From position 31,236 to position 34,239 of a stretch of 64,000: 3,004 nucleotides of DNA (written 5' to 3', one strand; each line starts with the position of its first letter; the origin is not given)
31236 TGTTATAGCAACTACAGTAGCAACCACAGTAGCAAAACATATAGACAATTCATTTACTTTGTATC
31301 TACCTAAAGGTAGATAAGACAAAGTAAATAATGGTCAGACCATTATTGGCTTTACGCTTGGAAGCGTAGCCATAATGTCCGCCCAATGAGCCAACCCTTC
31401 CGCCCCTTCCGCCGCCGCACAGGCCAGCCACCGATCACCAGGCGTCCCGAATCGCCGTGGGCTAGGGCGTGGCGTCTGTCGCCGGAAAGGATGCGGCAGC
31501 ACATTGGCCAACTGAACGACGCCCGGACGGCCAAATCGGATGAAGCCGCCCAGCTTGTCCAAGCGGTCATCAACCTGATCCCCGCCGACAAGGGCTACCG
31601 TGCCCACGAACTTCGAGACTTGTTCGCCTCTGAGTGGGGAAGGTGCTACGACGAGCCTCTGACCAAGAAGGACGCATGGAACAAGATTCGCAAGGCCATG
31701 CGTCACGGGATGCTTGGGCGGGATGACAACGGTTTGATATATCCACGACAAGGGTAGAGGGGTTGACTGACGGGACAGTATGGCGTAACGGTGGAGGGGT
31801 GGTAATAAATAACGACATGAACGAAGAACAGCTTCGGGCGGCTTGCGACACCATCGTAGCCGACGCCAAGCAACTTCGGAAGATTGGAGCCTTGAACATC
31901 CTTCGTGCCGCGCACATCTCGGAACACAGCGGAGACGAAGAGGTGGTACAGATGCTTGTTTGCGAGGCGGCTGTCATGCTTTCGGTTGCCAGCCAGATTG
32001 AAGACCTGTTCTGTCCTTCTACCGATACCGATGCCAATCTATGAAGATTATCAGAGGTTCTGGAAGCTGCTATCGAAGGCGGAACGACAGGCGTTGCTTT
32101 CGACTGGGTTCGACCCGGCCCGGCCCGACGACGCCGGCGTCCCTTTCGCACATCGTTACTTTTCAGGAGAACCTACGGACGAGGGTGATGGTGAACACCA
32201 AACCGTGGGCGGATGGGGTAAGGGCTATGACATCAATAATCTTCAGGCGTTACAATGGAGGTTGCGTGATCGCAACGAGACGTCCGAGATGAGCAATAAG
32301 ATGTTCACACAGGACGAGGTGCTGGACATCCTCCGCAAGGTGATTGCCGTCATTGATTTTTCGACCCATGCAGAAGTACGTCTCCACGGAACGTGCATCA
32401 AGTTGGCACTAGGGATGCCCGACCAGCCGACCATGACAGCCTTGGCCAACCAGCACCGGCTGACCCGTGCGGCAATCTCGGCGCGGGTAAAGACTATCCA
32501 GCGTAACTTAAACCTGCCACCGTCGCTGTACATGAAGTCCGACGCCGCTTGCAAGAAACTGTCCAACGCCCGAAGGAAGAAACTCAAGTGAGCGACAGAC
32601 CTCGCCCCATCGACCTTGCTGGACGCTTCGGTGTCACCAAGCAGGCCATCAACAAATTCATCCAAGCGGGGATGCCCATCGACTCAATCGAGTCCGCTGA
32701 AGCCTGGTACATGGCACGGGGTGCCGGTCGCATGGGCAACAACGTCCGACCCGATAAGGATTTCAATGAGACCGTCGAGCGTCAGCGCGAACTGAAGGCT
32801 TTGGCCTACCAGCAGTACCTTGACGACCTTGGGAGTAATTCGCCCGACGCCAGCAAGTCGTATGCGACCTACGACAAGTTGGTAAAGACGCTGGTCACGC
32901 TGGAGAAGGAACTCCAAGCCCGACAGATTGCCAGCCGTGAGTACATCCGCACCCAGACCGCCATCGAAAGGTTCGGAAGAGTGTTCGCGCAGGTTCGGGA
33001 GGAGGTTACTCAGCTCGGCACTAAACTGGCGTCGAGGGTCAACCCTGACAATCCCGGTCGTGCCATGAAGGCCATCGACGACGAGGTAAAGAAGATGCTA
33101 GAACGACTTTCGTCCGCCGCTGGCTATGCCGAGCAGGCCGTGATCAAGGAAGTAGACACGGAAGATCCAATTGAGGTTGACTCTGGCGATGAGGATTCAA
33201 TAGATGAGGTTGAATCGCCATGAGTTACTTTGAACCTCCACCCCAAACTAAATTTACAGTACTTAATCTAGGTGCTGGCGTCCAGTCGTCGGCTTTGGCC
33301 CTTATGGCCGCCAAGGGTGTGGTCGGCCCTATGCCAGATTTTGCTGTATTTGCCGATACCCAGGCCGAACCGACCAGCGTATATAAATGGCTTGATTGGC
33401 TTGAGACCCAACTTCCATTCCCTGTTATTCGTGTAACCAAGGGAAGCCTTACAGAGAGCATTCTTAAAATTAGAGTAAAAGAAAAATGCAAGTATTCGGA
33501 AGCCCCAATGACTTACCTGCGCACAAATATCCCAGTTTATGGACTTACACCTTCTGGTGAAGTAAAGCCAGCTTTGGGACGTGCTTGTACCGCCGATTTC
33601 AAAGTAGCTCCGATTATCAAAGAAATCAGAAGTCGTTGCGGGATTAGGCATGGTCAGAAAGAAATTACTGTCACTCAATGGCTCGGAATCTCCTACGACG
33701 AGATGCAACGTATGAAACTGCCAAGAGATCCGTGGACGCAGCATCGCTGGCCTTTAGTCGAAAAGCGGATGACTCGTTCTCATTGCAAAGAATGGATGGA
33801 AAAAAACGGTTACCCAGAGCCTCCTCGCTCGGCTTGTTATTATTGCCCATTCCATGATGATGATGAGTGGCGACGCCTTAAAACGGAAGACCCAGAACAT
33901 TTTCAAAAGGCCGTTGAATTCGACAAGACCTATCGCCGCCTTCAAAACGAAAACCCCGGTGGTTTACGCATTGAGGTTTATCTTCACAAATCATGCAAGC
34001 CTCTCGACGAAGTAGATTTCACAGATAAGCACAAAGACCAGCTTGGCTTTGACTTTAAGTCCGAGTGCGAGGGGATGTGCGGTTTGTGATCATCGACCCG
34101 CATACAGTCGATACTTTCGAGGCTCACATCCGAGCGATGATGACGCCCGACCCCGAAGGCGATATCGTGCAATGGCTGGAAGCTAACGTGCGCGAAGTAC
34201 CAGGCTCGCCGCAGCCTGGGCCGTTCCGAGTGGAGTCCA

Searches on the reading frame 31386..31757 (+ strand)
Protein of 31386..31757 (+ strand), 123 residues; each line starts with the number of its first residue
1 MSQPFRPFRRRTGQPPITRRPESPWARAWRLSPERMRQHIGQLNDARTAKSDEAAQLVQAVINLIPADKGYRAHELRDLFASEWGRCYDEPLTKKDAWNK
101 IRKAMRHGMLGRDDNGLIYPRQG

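Call 36: search_solved_structures(query=window:31386-31757:+, max_evalue=10)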
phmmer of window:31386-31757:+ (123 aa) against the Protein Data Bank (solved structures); distinct sequences matched with E-value up to 10: 1.
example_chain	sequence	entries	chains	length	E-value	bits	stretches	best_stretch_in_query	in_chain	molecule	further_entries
6n1f_A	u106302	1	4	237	1.7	12.3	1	50-100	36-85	Oxidoreductase, 2OG-Fe(II) oxygenase family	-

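Call 73: search_protein_families(library=phrogs, proteins=[window:31386-31757:+], max_evalue=0.01)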
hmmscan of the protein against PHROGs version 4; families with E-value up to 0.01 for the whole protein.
window:31386-31757:+ (123 aa): 0 families

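Call 74: search_protein_families(library=pfam, proteins=[window:31386-31757:+], max_evalue=0.05)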
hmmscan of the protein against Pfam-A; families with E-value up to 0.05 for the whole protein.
window:31386-31757:+ (123 aa): 0 families

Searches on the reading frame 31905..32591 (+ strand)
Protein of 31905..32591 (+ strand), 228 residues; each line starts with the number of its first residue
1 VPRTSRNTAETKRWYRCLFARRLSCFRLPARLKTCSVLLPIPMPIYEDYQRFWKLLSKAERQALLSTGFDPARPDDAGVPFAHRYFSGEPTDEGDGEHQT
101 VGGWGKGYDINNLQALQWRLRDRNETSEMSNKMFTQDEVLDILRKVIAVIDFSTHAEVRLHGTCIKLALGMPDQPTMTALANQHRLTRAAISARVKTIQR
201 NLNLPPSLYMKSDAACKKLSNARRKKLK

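Call 8: search_protein_families(library=phrogs, proteins=[window:31905-32591:+], max_evalue=0.001)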
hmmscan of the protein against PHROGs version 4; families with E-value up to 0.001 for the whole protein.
window:31905-32591:+ (228 aa): 0 families

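Call 9: search_protein_families(library=pfam, proteins=[window:31905-32591:+], max_evalue=0.01)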
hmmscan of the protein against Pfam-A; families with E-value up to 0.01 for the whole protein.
window:31905-32591:+ (228 aa): 0 families

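Call 34: find_related_loci(query=window:32031-32591:+, collection=viral_contigs, flank=6000)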
Query window:32031-32591:+ (186 aa) in viral_contigs; peptide patterns used: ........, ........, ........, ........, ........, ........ (x = any residue, [..] = any of these).
40 stretches matched a pattern; 32 encode a relative of the query (tblastn E <= 1e-3); 32 distinct loci.
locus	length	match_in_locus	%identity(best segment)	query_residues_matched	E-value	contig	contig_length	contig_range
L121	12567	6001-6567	79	1-186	1e-101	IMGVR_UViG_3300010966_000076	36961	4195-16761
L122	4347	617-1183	79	1-186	1e-101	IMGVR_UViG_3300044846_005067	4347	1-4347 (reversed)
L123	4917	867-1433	79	1-186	2e-101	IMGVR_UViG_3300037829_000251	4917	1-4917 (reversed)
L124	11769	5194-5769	78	1-186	4e-99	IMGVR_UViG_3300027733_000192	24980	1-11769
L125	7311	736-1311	78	1-186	4e-99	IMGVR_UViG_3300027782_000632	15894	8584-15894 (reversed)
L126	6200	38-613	78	1-186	4e-99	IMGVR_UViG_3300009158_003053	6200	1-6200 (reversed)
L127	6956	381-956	76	1-186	2e-96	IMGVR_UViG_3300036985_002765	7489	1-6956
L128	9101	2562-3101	74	1-186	2e-92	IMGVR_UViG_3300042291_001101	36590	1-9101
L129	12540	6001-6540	74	1-186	4e-92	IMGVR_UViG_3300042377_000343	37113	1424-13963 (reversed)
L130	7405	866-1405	74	1-186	4e-92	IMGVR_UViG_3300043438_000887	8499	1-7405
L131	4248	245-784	75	1-186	4e-92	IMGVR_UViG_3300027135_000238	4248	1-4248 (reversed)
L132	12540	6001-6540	75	1-186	1e-91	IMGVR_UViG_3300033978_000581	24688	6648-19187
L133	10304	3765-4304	75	1-186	1e-91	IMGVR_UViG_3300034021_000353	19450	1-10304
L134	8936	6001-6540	74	1-186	5e-91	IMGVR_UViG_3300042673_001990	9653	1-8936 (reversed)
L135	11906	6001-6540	74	1-186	3e-91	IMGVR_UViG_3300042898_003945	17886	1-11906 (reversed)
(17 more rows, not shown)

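Call 35: search_solved_structures(query=window:32031-32591:+, max_evalue=10)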
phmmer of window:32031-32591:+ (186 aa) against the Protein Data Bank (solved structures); distinct sequences matched with E-value up to 10: 15.
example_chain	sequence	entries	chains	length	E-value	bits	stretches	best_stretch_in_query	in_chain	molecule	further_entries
2kha_A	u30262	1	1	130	0.2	14.6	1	15-93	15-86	Beta-1,3-glucan-binding protein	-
3aqy_A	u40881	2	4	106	0.21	14.6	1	16-93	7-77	Beta-1,3-glucan-binding protein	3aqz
13hq_A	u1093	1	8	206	1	12.4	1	17-81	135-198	ABC-type transport auxiliary lipoprotein component domain-containing protein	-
4oz9_A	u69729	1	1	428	1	12.3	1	11-48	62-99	Membrane-bound lytic murein transglycosylase F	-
4owd_A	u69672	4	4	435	1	12.3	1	11-48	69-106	Membrane-bound lytic murein transglycosylase F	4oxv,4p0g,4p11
5aa4_B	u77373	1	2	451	1.1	12.2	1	11-48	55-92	MEMBRANE-BOUND LYTIC MUREIN TRANSGLYCOSYLASE F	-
5aa4_A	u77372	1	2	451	1.1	12.2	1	11-48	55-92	MEMBRANE-BOUND LYTIC MUREIN TRANSGLYCOSYLASE F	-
5a5x_B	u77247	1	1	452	1.1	12.2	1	11-48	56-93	MEMBRANE-BOUND LYTIC MUREIN TRANSGLYCOSYLASE F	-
5a5x_A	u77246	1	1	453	1.1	12.2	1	11-48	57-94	MEMBRANE-BOUND LYTIC MUREIN TRANSGLYCOSYLASE F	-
13hr_A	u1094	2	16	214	1.1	12.2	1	17-81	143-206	ABC-type transport auxiliary lipoprotein component domain-containing protein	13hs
5aa2_A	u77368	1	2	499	1.3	12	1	11-48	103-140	MEMBRANE-BOUND LYTIC MUREIN TRANSGLYCOSYLASE F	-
5aa1_A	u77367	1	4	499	1.3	12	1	11-48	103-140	MEMBRANE-BOUND LYTIC MUREIN TRANSGLYCOSYLASE F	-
5aa2_D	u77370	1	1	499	1.3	12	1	11-48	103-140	MEMBRANE-BOUND LYTIC MUREIN TRANSGLYCOSYLASE F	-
5aa3_A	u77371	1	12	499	1.3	12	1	11-48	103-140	MEMBRANE-BOUND LYTIC MUREIN TRANSGLYCOSYLASE F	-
5aa2_B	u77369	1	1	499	1.3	12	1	11-48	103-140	MEMBRANE-BOUND LYTIC MUREIN TRANSGLYCOSYLASE F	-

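Call 47: predict_structure(alignment_id=A3)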
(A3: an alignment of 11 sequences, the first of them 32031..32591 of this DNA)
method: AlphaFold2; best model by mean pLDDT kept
length: 186 residues; sequences in the alignment: 11
mean_pLDDT: 62.6   pTM: 0.45
mean pLDDT of the five models: 62.6, 57.9, 57.0, 54.7, 53.2
residues with pLDDT >= 90: 0; 70-90: 77; 50-70: 52; < 50: 57
segments of 3 or more residues with pLDDT < 50: 35-73, 76-91
pLDDT, mean of each block of 10 residues (from residue 1): 65 79 68 48 36 31 35 49 37 64 80 85 83 87 87 79 63 57 55
secondary structure, 60 per line:
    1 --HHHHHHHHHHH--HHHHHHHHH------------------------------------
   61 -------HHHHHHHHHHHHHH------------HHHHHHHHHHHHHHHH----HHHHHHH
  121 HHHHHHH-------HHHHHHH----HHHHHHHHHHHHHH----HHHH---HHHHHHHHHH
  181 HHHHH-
elements in order: H3-13 H16-24 H68-81 H94-109 H114-127 H135-141 H146-159 H164-167 H171-185

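Call 51: fold_search(model_id=the predicted structure, library=pdb)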
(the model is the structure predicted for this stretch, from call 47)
No match with E <= 0.001 here; weaker rows may still be real.
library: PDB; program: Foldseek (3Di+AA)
matches with E <= 10: 500; with E <= 0.001: 0
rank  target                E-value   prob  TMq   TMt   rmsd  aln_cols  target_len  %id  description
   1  3kln_C                6.2e-01  0.54  0.22  0.19  12.7       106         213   14  Vibrio cholerae VpsT (released 2010-02-09)
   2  8cyf_B                6.2e-01  0.66  0.23  0.43   8.0        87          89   17  WhiB3 bound to SigmaAr4-RNAP Beta flap tip chimera and DNA (released 2023-05-17)
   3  3kln_B                8.0e-01  0.38  0.19  0.17  12.1       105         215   13  Vibrio cholerae VpsT (released 2010-02-09)
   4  7kug_B                8.9e-01  0.82  0.24  0.43   6.2        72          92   17  Fe-S cluster-bound transcription activator WhiB7 in complex with the SigmaAr4-RNAP Beta flap tip chimera (released 2021-06-30)
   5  8d5v_D                1.0e+00  0.82  0.24  0.44   4.5        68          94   16  WhiB6 bound to the SigmaAr4-RNAP Beta flap tip chimera (released 2023-06-14)
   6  3hug_A                1.1e+00  0.54  0.23  0.44   9.7        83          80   22  Crystal structure of Mycobacterium tuberculosis anti-sigma factor RslA in complex with -35 promoter binding domain of  (released 2010-03-02)
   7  7kuf_B                1.2e+00  0.54  0.23  0.45   8.0        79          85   16  Transcription activation subcomplex with WhiB7 bound to SigmaAr4-RNAP Beta flap tip chimera and DNA (released 2021-06-30)
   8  3klo_B                1.2e+00  0.33  0.21  0.18  12.1       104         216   14  Vibrio cholerae VpsT bound to c-di-GMP (released 2010-02-09)
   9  6dv9_F                1.2e+00  0.15  0.23  0.24  30.5       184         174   15  Crystal structure of Mycobacterium tuberculosis transcription initiation complex(ECF sigma factor L) containing 5nt RN (released 2019-02-20)
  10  6vvt_F                1.3e+00  0.15  0.22  0.15  23.2       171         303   19  Crystal structure of a Mycobacterium smegmatis transcription initiation complex with Rifampicin-resistant RNA polymera (released 2020-10-21)
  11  9a7s_A                1.4e+00  0.11  0.18  0.15  21.9       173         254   16  Integrative model of RPSD-RPOB by crosslinking MS and deep learning (released 2024-09-18)
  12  9e87_F                1.5e+00  0.18  0.24  0.16  23.6       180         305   16  De Novo Mycobacterium tuberculosis transcription initiation pre-RPO promoter complex with open Beta' clamp (RNA Polyme (released 2025-10-01)
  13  3f72_F                1.6e+00  0.30  0.19  0.29  11.6        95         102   18  Crystal Structure of the Staphylococcus aureus pI258 CadC Metal Binding Site 2 Mutant (released 2009-04-07)
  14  5jlu                  1.6e+00  0.33  0.17  0.22  12.8        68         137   26  Crystal Structure of Adhesin competence repressor (AdcR) from Streptococcus pyogenes (released 2017-05-03)
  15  7kin_F                1.6e+00  0.18  0.23  0.15  23.9       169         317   18  Mycobacterium tuberculosis WT RNAP transcription open promoter complex with WhiB7 promoter (released 2021-04-21)
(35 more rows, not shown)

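Call 52: search_protein_representatives(alignment_id=A3)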
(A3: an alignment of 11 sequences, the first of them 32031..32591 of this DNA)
Query: 11 sequences, 184 profile positions. Proteins with E-value up to 0.001 (for the whole library): 261; up to 1e-10: 47; up to 1e-30: 10. The best 150 are listed.
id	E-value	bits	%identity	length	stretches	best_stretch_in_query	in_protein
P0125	1.6e-85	301.8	-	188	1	1-183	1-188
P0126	4.2e-62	225.5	-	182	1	2-183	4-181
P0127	3.5e-49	183.4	-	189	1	7-176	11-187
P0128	2.5e-47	177.4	-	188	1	6-177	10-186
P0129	2.7e-46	174.0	-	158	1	30-182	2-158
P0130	4.7e-46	173.2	-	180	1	3-184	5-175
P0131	3.1e-42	160.8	-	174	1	3-175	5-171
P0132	4.0e-42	160.4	-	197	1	3-181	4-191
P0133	3.4e-37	144.3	-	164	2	85-170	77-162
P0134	5.1e-36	140.5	-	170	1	3-169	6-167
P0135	1.2e-29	119.7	-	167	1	3-182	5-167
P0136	3.1e-29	118.4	-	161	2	91-182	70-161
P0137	6.9e-27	110.7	-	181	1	3-170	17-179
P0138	2.0e-25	106.0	-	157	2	93-169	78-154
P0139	2.6e-25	105.6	-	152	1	20-167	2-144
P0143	1.3e-17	80.6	-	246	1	86-181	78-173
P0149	5.3e-16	75.3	-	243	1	2-173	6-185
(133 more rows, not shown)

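Call 55: search_protein_families(library=pfam, alignment_id=A4, max_evalue=0.01)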
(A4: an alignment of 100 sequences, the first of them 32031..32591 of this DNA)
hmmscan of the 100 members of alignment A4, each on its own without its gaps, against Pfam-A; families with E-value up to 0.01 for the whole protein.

A. member 1, window:32031-32591:+ (186 aa): 0 families

B. families by the number of members that match (of 100 scanned): 32 families (the first 25 are shown)
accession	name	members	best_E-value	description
PF12802.13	MarR_2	13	9.7e-05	MarR family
PF04545.22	Sigma70_r4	8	1.5e-06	Sigma-70, region 4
PF13412.12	HTH_24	6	0.00013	Winged helix-turn-helix DNA-binding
PF13384.12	HTH_23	6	0.00085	Homeodomain-like domain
PF00126.33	HTH_1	3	0.00036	Bacterial regulatory helix-turn-helix protein, lysR family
PF13404.12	HTH_AsnC-type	3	0.001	AsnC-type helix-turn-helix domain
PF01381.28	HTH_3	2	0.00089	Helix-turn-helix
PF04218.19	CENP-B_N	2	0.0018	CENP-B N-terminal DNA-binding domain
PF08421.16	Methyltransf_13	1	3e-21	Putative zinc binding domain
PF08279.18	HTH_11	1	0.00015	HTH domain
PF00140.25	Sigma70_r1_2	1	0.00032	Sigma-70 factor, region 1.2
PF13518.12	HTH_28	1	0.00038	Helix-turn-helix domain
PF09339.16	HTH_IclR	1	0.00077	IclR helix-turn-helix domain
PF13556.12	HTH_30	1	0.0013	PucR C-terminal helix-turn-helix domain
PF00440.29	TetR_N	1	0.0016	Bacterial regulatory proteins, tetR family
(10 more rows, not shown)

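Call 57: find_encoding_contigs(protein=P0127, flank=10000, max_places=2)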
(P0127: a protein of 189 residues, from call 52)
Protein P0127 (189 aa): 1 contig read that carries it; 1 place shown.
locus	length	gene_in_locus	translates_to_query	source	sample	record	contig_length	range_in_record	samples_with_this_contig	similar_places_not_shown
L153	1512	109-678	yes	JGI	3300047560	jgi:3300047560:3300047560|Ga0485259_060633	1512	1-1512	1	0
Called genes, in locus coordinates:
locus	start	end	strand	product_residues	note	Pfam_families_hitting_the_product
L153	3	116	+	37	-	?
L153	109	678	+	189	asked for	-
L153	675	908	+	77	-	-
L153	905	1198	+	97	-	-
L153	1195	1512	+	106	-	?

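Call 58: find_encoding_contigs(protein=P0130, flank=10000, max_places=2)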
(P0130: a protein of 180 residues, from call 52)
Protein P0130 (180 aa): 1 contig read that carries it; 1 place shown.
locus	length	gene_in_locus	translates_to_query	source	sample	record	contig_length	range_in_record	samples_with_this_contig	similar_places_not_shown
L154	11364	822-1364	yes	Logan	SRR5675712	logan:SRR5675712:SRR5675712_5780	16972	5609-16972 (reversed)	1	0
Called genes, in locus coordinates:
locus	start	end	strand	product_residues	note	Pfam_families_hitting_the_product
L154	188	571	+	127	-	-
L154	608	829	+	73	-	-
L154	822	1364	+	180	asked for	-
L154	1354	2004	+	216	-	-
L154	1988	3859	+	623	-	PF05876:GpA_ATPase, PF20454:GpA_nuclease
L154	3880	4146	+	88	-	-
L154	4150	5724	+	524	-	PF05136:Phage_portal_2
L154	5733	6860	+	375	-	PF25145:NfeD1b_N, PF01343:Peptidase_S49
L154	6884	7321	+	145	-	-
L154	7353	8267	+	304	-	-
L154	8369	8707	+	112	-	-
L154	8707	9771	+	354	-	-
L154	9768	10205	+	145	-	-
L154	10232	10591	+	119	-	-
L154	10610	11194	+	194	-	-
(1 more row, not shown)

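Call 59: find_encoding_contigs(protein=P0133, flank=10000, max_places=2)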
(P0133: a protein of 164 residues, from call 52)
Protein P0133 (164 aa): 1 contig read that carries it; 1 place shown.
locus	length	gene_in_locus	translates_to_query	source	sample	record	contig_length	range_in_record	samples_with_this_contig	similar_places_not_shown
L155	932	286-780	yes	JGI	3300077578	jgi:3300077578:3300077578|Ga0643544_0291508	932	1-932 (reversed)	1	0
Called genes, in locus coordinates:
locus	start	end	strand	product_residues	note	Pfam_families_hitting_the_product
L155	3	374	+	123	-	?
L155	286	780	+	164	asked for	-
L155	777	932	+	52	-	?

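Call 60: find_encoding_contigs(protein=P0143, flank=10000, max_places=2)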
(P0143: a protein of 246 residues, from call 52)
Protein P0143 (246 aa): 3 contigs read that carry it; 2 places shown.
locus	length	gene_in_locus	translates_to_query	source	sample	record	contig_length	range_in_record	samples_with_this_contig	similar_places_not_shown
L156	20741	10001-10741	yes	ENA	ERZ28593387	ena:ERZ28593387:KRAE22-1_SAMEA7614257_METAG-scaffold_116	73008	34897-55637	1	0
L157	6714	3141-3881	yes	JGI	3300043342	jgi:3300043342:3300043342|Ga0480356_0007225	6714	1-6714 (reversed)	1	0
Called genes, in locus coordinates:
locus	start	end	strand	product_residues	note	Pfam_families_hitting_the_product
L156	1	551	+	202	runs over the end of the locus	-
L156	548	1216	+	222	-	-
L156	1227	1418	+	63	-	-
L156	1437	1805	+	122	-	-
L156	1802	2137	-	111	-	-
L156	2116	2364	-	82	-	-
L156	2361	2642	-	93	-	-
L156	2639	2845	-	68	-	-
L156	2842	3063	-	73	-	-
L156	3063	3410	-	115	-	-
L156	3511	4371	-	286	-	PF06067:DUF932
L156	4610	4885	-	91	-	-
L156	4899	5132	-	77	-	-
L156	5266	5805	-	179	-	-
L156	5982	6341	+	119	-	-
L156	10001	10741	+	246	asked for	-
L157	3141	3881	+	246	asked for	-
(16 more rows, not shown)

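Call 63: find_encoding_contigs(protein=P0131, flank=10000, max_places=1)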
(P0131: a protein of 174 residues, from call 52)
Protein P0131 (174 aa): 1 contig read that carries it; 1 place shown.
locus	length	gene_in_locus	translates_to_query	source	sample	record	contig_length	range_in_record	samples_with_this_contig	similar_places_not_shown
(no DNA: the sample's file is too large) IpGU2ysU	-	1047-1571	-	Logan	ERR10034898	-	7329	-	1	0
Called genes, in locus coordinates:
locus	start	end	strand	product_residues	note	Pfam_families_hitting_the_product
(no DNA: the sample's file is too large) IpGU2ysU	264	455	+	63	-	-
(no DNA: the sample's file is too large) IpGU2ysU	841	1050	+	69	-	-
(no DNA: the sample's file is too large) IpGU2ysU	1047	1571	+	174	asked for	-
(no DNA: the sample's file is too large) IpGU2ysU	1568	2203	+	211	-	-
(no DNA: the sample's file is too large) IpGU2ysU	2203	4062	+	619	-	PF05876:GpA_ATPase, PF20454:GpA_nuclease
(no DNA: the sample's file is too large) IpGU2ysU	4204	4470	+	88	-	-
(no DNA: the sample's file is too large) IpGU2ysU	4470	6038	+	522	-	PF05136:Phage_portal_2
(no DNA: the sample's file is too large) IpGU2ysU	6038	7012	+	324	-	PF25145:NfeD1b_N (weak), PF01343:Peptidase_S49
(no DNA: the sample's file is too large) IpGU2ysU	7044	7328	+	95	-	?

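Call 64: find_encoding_contigs(protein=P0135, flank=10000, max_places=1)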
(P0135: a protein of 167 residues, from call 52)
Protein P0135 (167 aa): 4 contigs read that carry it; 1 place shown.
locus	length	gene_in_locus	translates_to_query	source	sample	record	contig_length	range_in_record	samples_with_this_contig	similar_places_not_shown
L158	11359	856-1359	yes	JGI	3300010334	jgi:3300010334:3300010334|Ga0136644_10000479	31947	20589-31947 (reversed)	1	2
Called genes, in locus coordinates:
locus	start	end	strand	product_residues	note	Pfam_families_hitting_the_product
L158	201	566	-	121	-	-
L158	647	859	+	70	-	-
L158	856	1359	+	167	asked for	-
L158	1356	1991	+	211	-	-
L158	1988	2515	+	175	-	PF05869:Dam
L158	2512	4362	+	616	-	PF05876:GpA_ATPase, PF20454:GpA_nuclease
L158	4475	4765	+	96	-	-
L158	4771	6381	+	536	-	PF05136:Phage_portal_2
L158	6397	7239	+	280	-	PF25145:NfeD1b_N (weak), PF01343:Peptidase_S49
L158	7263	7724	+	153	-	-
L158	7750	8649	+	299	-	-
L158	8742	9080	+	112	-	-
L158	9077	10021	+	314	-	-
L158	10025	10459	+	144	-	-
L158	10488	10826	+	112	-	-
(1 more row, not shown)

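Call 65: find_encoding_contigs(protein=P0149, flank=10000, max_places=1)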
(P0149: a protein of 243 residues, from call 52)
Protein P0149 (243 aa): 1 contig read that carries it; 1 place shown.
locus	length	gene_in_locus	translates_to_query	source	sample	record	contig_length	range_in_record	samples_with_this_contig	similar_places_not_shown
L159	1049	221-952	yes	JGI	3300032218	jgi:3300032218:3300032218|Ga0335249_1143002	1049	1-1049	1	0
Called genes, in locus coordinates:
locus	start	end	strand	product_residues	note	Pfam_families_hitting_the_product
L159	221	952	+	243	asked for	-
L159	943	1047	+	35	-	?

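Call 66: find_encoding_contigs(protein=P0132, flank=10000, max_places=1)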
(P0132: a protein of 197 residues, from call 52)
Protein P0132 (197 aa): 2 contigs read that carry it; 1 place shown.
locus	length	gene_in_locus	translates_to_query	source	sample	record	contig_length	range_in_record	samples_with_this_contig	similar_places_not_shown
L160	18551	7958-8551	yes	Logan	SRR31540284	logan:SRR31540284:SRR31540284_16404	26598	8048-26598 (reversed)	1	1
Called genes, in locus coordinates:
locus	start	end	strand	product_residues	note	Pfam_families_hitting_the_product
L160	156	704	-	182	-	-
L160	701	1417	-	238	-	-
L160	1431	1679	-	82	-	-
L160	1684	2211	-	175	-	-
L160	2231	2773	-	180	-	-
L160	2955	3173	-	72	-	-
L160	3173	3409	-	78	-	-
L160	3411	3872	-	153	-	-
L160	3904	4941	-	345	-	-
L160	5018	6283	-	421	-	-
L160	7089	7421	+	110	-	-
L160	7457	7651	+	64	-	-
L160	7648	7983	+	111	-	-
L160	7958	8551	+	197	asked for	-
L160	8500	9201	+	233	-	-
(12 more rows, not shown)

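Call 73: search_protein_families(library=phrogs, proteins=[window:32031-32591:+], max_evalue=0.01)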
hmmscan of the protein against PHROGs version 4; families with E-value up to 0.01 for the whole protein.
window:32031-32591:+ (186 aa): 0 families

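Call 94: search_dna_similar(query=window:32031-32591:+, collection=phages, mode=protein, max_evalue=0.01, max_rows=25)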
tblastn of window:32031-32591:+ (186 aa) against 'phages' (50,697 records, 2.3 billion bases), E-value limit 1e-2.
No match.

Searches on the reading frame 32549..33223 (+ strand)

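Call 8: search_protein_families(library=phrogs, proteins=[window:32549-33223:+], max_evalue=0.001)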
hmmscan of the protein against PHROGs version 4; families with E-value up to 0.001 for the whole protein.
window:32549-33223:+ (224 aa): 1 family
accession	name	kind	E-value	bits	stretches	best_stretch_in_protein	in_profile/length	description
phrog_57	-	head and packaging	6.5e-12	46.7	1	22-207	17-189/199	terminase small subunit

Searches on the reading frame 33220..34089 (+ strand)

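Call 8: search_protein_families(library=phrogs, proteins=[window:33220-34089:+], max_evalue=0.001)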
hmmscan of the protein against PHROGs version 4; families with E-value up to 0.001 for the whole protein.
window:33220-34089:+ (289 aa): 2 families
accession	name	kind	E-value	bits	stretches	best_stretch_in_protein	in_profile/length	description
phrog_424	-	moron, auxiliary metabolic gene and host takeover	2.6e-44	153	1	11-288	161-411/460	phosphoadenosine phosphosulfate reductase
phrog_28782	-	unknown function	0.00026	22.2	1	147-235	5-94/154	-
